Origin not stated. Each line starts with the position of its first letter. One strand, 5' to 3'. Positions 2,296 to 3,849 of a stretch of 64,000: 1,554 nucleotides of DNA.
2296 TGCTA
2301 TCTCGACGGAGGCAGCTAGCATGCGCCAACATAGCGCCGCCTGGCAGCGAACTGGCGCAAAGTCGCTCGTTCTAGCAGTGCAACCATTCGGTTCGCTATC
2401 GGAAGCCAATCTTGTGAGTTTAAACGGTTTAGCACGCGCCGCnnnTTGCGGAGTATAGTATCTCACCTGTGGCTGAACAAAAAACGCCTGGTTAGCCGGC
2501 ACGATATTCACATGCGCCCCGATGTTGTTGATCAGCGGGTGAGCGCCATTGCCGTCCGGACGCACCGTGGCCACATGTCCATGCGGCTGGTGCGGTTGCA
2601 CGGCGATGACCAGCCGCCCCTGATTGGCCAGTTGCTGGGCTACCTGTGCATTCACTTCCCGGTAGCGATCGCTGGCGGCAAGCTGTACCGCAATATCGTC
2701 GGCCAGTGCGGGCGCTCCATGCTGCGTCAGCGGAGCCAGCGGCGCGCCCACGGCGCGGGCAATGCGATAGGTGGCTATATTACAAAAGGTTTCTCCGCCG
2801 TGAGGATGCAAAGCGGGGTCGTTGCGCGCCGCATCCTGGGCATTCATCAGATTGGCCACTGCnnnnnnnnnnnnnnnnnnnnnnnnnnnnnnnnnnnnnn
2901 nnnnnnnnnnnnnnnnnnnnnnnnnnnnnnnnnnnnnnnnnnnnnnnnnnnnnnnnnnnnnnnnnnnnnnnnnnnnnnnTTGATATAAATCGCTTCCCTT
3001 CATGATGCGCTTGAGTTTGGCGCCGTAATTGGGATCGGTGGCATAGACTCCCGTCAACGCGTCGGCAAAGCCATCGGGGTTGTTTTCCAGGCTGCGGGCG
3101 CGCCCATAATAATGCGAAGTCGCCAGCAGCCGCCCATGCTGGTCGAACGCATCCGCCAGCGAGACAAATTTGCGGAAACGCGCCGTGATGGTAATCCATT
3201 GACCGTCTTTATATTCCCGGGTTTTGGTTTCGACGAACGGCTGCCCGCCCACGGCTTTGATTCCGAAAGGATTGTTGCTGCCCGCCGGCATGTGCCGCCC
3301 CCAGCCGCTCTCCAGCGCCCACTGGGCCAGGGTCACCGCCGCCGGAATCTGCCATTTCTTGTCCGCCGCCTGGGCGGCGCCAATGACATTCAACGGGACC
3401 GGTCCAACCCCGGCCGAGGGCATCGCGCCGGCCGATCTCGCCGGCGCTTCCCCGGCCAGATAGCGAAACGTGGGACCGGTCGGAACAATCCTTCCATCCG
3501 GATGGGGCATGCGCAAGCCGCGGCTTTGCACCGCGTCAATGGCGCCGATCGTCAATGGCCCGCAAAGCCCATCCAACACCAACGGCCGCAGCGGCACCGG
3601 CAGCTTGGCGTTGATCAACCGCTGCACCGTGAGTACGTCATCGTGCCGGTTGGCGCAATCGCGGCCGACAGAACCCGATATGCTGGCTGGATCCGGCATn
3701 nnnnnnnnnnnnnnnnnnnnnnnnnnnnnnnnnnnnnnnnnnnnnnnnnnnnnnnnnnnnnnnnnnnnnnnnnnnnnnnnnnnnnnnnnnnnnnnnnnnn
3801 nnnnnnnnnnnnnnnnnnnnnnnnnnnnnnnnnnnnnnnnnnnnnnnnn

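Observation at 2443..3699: Tri-modular peptidoglycan hydrolase lacking any export signal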

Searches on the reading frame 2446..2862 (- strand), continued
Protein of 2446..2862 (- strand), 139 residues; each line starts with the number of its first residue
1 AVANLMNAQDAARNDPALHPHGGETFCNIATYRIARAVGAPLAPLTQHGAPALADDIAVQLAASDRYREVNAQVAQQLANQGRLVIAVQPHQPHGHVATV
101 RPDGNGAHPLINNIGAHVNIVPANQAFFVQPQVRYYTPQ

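Call 91: find_related_loci(query=A1, collection=viral_contigs, flank=5000)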
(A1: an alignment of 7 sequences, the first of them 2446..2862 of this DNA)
Query A1 (139 aa) in viral_contigs; peptide patterns used: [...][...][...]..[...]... (x = any residue, [..] = any of these).
82 stretches matched a pattern; 1 encode a relative of the query (tblastn E <= 1e-3); 1 distinct loci.
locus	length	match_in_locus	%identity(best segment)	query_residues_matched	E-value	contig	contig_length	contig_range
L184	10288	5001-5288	34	16-103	8e-7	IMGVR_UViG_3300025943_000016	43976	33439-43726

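Call 104: fold_search(model_id=the predicted structure, library=viral)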
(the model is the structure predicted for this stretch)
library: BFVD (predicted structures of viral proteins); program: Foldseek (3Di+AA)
matches with E <= 10: 756; with E <= 0.001: 0
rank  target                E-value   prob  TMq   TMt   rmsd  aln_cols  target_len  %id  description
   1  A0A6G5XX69            1.0e-02  0.98  0.52  0.21   6.6       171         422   10  (no name in the UniProt tables at hand)
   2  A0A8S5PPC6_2          1.4e-02  0.85  0.35  0.05   7.3       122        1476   11  Morphogenesis protein 1 wall, phi29, hydrolase, infection [Myoviridae sp. ctwwN25]
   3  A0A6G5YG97            1.5e-02  0.97  0.52  0.21   6.3       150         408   19  (no name in the UniProt tables at hand)
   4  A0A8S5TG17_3          3.8e-02  0.77  0.42  0.07   8.0       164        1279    8  Tail tape measure [Myoviridae sp. ctIty1]
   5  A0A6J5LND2            4.9e-02  0.84  0.47  0.31   5.8       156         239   15  CHAP domain containing protein [uncultured Caudovirales phage]
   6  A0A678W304            5.2e-02  0.87  0.50  0.52   4.9       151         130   12  DUF6950 domain-containing protein [Pseudo-nitzschia multiseries DNA virus]
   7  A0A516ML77            5.2e-02  0.75  0.47  0.37   7.5       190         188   12  (no name in the UniProt tables at hand)
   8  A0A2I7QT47            6.6e-02  0.93  0.55  0.60   4.2       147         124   11  (no name in the UniProt tables at hand)
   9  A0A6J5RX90            7.0e-02  0.91  0.49  0.35   4.7       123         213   15  CHAP domain containing protein [uncultured Caudovirales phage]
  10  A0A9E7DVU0            7.9e-02  0.60  0.44  0.29   6.2       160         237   14  (no name in the UniProt tables at hand)
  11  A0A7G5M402            8.9e-02  0.30  0.31  0.26  10.3       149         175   10  (no name in the UniProt tables at hand)
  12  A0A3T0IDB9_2          1.0e-01  0.72  0.49  0.10   5.7       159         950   14  (no name in the UniProt tables at hand)
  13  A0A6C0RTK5            1.1e-01  0.80  0.32  0.29   5.0        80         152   18  (no name in the UniProt tables at hand)
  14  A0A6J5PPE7            1.4e-01  0.77  0.52  0.52   4.5       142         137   12  CHAP domain-containing protein [uncultured Caudovirales phage]
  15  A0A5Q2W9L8            1.4e-01  0.57  0.42  0.41   5.9       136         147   17  (no name in the UniProt tables at hand)
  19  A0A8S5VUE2            1.8e-01  0.87  0.55  0.45   4.3       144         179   12  NlpC/P60 family [Tectiviridae sp.]
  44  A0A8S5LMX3            4.6e-01  0.57  0.51  0.33   4.9       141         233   11  NlpC/P60 family [Siphoviridae sp. ctsf32]
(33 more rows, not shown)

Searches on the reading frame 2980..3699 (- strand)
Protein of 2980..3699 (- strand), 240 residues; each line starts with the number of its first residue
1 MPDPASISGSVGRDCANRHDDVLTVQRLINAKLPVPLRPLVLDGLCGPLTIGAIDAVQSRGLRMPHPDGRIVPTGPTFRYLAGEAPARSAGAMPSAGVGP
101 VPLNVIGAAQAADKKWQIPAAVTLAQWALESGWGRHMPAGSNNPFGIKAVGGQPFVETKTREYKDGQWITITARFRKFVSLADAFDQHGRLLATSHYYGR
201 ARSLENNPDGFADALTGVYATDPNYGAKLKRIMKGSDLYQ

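Call 35: search_solved_structures(query=A4, max_evalue=1)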
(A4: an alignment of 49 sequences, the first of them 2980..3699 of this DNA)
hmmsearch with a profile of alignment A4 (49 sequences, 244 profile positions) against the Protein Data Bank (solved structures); distinct sequences matched with E-value up to 1: 14.
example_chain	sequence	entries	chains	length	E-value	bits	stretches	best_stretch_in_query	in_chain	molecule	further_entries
7qfu_A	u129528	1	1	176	2.5e-25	92.8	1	95-243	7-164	Peptidoglycan hydrolase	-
3vwo_A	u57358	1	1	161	4.6e-22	82.1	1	109-241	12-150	Peptidoglycan hydrolase FlgJ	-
2zyc_A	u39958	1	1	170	6.8e-22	81.5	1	108-241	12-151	Peptidoglycan hydrolase FlgJ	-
3k3t_A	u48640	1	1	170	1.2e-20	77.5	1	108-241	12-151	Peptidoglycan hydrolase FlgJ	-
5dn5_A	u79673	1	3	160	4.9e-20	75.5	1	110-237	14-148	Peptidoglycan hydrolase FlgJ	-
5dn4_A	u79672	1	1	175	6.5e-20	75.1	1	110-237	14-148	Peptidoglycan hydrolase FlgJ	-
5t1q_A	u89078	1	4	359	1e-18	71.1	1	96-243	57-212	N-acetylmuramoyl-L-alanine amidase domain-containing protein SAOUHSC_02979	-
3fi7_A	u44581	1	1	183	2.5e-18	69.8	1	96-243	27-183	Lmo1076 protein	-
4qdn_A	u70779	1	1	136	5.2e-08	36.1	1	117-229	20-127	Flagellar protein FlgJ [peptidoglycan hydrolase]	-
7pj3_AAA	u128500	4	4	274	2.3e-07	33.9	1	111-165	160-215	Putative endo-beta-N-acetylglucosaminidase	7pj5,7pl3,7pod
4q2w_A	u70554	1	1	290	2.7e-07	33.7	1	111-165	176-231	Putative endo-beta-N-acetylglucosaminidase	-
7pj4_AAA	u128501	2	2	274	1.8e-06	31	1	111-165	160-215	Putative endo-beta-N-acetylglucosaminidase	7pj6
5ao8_A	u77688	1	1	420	0.7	12.7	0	115-139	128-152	SOLUBLE LYTIC TRANGLYCOSILASE B3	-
5anz_A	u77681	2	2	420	0.7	12.7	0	115-139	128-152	SOLUBLE LYTIC TRANSGLYCOSYLASE B3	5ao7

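Call 37: search_protein_families(library=pfam, alignment_id=A4, max_evalue=1)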
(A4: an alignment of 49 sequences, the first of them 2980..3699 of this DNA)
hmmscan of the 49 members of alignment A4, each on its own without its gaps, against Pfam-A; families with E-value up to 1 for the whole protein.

A. member 1, window:2980-3699:- (240 aa): 1 family
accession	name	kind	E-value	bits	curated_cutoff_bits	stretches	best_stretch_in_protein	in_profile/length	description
PF01832.25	Glucosaminidase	-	7.8e-27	94.8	30.2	1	108-235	3-120/123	Mannosyl-glycoprotein endo-beta-N-acetylglucosaminidase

B. families by the number of members that match (of 49 scanned): 8 families
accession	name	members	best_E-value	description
PF01832.25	Glucosaminidase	49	4.3e-29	Mannosyl-glycoprotein endo-beta-N-acetylglucosaminidase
PF01471.23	PG_binding_1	35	7.1e-06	Putative peptidoglycan binding domain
PF19489.4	SLT_4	10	0.047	Transglycosylase SLT domain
PF13406.11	SLT_2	5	0.032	Transglycosylase SLT domain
PF09374.15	PG_binding_3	3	0.0039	Predicted Peptidoglycan domain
PF20115.4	DUF6505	1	0.087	Family of unknown function (DUF6505)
PF25141.1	PGAP1_2nd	1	0.11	GPI inositol-deacylase beta-sandwich domain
PF08725.16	Integrin_b_cyt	1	0.17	Integrin beta cytoplasmic domain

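Call 45: find_related_loci(query=A4, collection=genome_contigs, flank=8000)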
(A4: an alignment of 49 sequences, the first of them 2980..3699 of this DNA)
Query A4 (240 aa) in genome_contigs; peptide patterns used: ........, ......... (x = any residue, [..] = any of these).
300 stretches matched a pattern; 261 encode a relative of the query (tblastn E <= 1e-3); the best 80 are kept; 80 distinct loci.
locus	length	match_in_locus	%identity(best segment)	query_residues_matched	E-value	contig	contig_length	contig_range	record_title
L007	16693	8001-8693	61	7-240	6e-89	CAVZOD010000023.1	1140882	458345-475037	MAG: Bryobacterales bacterium isolate MFD05512.bin.2.139 genome assembly, contig: contig_4409, whole genome shotgun sequ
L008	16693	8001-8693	62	7-240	5e-89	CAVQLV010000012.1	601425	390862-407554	MAG: Bryobacterales bacterium isolate MFD04463.bin.2.162 genome assembly, contig: contig_6468, whole genome shotgun sequ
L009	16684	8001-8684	60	6-240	2e-88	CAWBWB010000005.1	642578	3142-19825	MAG: uncultured Acidobacteriaceae bacterium isolate MFD04540.bin.1.144 genome assembly, contig: contig_30110, whole geno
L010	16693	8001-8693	61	7-240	4e-88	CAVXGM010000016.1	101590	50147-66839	MAG: Bryobacterales bacterium isolate MFD05502.bin.2.50 genome assembly, contig: contig_32705, whole genome shotgun sequ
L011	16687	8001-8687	59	6-240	1e-87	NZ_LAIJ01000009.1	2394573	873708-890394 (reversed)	Terracidiphilus gabretensis strain S55 contig_10, whole genome shotgun sequence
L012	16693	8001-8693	61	6-234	6e-85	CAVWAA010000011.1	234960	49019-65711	MAG: Candidatus Binataceae bacterium isolate MFD03346.bin.3.102 genome assembly, contig: contig_27107, whole genome shot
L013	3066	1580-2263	59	1-238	1e-84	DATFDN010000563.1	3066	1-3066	MAG TPA_asm: Acetobacteraceae bacterium isolate SMAG_U8581 k141_376244, whole genome shotgun sequence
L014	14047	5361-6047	57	6-240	6e-80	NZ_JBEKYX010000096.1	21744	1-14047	MAG: Terracidiphilus sp. isolate SPRUCE 685 SPRUCE_685_96, whole genome shotgun sequence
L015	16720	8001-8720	58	6-240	1e-79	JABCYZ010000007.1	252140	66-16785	MAG: Acidobacteria bacterium isolate Inc-BW-C-12-O_MAG13 Ga0210391_10000022, whole genome shotgun sequence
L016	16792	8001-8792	53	7-238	1e-78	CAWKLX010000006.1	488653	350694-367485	MAG: uncultured Alphaproteobacteria bacterium isolate MFD04580.bin.1.89 genome assembly, contig: contig_54343, whole gen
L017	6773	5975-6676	58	1-240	5e-76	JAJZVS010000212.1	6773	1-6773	MAG: Proteobacteria bacterium isolate SKS5.bin64 NODE_22265_length_6773_cov_2.559886, whole genome shotgun sequence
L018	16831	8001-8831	48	7-240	2e-72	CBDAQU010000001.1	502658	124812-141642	MAG: Acetobacteraceae bacterium isolate c2134679-2434-445b-821b-ac85f0c125ba genome assembly, contig: contig_1, whole ge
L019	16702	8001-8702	54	7-240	2e-70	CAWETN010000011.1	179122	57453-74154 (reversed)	MAG: uncultured Alphaproteobacteria bacterium isolate MFD05841.bin.2.38 genome assembly, contig: contig_22392, whole gen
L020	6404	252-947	52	7-238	5e-69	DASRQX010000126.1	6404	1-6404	MAG TPA_asm: Acetobacteraceae bacterium isolate SMAG_U4398 k141_5197852, whole genome shotgun sequence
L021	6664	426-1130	52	7-239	1e-68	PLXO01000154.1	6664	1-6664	MAG: Acetobacteraceae bacterium isolate palsa_925 73.20120700_P3D.41_contig_81114, whole genome shotgun sequence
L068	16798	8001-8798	46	7-240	4e-64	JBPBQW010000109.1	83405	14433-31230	MAG: Janthinobacterium lividum isolate 3300037004_metabat.20 3300037004_metabat.20_Ga0393332_0000036, whole genome shotg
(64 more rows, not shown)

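Call 51: search_protein_families(library=pfam, proteins=[L019:8721-10049:+, L019:10056-13553:+, L068:3579-5645:+, L068:5686-6258:+, L068:6255-7907:+, L068:9385-11688:-, L068:12568-16098:-, L007:8712-9299:-, L016:8942-9430:-, L019:6262-7884:+], max_evalue=0.01)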
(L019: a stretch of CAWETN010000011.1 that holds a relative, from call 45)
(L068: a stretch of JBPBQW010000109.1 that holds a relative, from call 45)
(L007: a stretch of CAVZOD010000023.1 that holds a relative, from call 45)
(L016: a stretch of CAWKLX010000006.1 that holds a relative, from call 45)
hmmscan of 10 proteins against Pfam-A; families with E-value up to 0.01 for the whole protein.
L019:8721-10049:+ (442 aa): 2 families
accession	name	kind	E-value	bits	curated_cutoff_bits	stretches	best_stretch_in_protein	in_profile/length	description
PF09850.14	DotU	-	7.4e-57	192.7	27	1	57-257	1-203/205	Type VI secretion system protein DotU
PF00691.25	OmpA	-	1.2e-05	26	27.2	1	334-432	1-98/98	OmpA family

L019:10056-13553:+ (1165 aa): 4 families
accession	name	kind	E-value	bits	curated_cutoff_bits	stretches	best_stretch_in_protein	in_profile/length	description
PF14331.11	IcmF-related_N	-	3.5e-86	289.2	25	1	182-435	3-258/259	IcmF-related N-terminal domain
PF06761.17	IcmF-related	-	8.7e-82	275.4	27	1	490-787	2-307/308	Intracellular multiplication and human macrophage-killing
PF06744.18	IcmF_C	-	6.4e-25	87.8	26.7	1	1038-1143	2-105/106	Type VI secretion protein IcmF C2-like domain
PF21070.2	IcmF_helical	-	4e-05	24.2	24.1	1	947-1029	22-104/106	Type VI secretion protein IcmF helical domain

L068:3579-5645:+ (688 aa): 4 families
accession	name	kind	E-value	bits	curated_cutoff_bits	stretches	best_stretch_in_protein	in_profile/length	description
PF05954.17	Phage_GPD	-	1.8e-70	238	30.1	1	29-346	2-303/305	Phage tail baseplate hub (GPD)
PF22178.3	Gp5_trimer_C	-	3.5e-25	88.8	30.9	1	506-603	10-107/112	Bacteriophage T4 gp5 C-terminal trimerisation domain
PF04717.18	Phage_base_V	-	3.7e-09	37.2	23.8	1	402-467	11-75/75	Type VI secretion system/phage-baseplate injector OB domain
PF20093.5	DUF6484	-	1.6e-05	25.9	27.6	1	397-466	2-61/61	Domain of unknown function (DUF6484)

L068:5686-6258:+ (190 aa): 1 family
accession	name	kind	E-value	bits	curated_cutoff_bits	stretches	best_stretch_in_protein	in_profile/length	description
PF22011.2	DUF6931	-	6.3e-33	114.3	27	1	39-180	4-145/145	Family of unknown function (DUF6931)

L068:6255-7907:+ (550 aa): 3 families
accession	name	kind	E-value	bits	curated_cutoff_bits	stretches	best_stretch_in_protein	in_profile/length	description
PF20232.3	T6SS_FHA_C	-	1.2e-46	159.3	23.7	1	362-539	2-180/180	C-terminal domain of Type VI secretion system FHA protein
PF00498.31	FHA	-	5.1e-11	43.3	20.7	1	29-95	2-67/67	FHA domain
PF16697.10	Yop-YscD_cpl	-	2.1e-05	25.1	33.2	1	20-98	11-87/94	Inner membrane component of T3SS, cytoplasmic domain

L068:9385-11688:- (767 aa): 5 families
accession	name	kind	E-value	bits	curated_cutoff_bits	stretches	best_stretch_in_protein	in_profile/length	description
PF00069.31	Pkinase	-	1.1e-31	110.6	31.7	1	204-454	2-257/263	Protein kinase domain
PF07714.23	PK_Tyr_Ser-Thr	-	2.6e-22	79.8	23.1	1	205-449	3-249/258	Protein tyrosine and serine/threonine kinase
PF03109.22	ABC1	-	0.0003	20.4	22.9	0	279-358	144-221/244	ABC1 atypical kinase-like domain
PF06293.20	Kdo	-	0.00031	20.7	21.3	1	249-349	59-167/207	Lipopolysaccharide kinase (Kdo/WaaP) family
PF01636.29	APH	-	0.00061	20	23.2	1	301-352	147-198/239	Phosphotransferase enzyme family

L068:12568-16098:- (1176 aa): 4 families
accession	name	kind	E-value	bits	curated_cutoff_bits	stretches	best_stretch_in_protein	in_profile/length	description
PF14331.11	IcmF-related_N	-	1.2e-74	251.3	25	1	177-433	3-256/259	IcmF-related N-terminal domain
PF06761.17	IcmF-related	-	4.3e-66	223.9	27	1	493-798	1-307/308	Intracellular multiplication and human macrophage-killing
PF06744.18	IcmF_C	-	8.7e-06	26.3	26.7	1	1045-1147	10-96/106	Type VI secretion protein IcmF C2-like domain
PF21070.2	IcmF_helical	-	0.0023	18.5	24.1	1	933-1002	3-72/106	Type VI secretion protein IcmF helical domain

L007:8712-9299:- (195 aa): 0 families

L016:8942-9430:- (162 aa): 0 families

L019:6262-7884:+ (540 aa): 3 families
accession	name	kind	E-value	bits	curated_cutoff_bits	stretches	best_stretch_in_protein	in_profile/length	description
PF08530.16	PepX_C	-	1.6e-41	143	22.5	1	200-412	2-195/217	X-Pro dipeptidyl-peptidase C-terminal non-catalytic domain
PF02129.25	Peptidase_S15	-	5.7e-40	138.1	23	1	2-170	84-262/262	X-Pro dipeptidyl-peptidase (S15 family)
PF00561.26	Abhydrolase_1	-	0.00065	19.9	25.8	1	15-46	71-102/245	alpha/beta hydrolase fold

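Call 88: find_related_loci(query=A4, collection=viral_contigs, flank=6000)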
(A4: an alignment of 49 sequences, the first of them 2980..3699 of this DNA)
Query A4 (240 aa) in viral_contigs; peptide patterns used: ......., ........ (x = any residue, [..] = any of these).
160 stretches matched a pattern; 105 encode a relative of the query (tblastn E <= 1e-3); the best 80 are kept; 80 distinct loci.
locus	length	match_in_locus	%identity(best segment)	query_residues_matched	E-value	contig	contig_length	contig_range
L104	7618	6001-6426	59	100-240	5e-49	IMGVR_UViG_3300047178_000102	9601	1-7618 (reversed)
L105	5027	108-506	61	101-233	3e-48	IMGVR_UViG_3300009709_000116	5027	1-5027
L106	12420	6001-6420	59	101-240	9e-48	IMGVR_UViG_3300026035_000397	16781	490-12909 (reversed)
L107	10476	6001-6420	61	101-240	9e-48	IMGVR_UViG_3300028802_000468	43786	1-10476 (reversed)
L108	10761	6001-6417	60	102-240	2e-47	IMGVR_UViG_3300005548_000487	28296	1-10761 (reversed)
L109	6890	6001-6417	59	102-240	2e-47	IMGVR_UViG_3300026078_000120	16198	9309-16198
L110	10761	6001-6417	60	102-240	2e-47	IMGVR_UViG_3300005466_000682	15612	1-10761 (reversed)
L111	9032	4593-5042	58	86-233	5e-47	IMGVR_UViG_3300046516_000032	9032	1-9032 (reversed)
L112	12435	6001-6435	57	95-238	3e-47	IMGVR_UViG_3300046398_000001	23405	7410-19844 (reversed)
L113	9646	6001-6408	61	104-238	5e-47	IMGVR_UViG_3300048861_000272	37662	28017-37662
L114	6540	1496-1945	58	86-233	5e-47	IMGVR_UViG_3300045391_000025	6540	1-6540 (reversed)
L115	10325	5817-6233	60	94-233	3e-47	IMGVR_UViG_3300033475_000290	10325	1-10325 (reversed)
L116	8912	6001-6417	59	102-240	5e-47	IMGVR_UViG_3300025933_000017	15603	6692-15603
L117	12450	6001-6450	57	86-233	7e-47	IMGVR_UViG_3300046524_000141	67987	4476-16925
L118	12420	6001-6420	58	101-240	2e-46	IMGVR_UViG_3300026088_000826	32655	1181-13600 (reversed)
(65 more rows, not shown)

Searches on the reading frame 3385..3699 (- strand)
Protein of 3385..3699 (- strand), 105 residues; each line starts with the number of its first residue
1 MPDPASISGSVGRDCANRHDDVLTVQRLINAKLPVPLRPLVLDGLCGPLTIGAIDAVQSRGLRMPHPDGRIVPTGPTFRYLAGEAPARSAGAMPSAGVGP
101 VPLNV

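Call 8: search_protein_families(library=pfam, proteins=[window:3385-3699:-], max_evalue=10)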
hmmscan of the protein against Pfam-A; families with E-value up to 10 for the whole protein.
seq(105 aa): 0 families
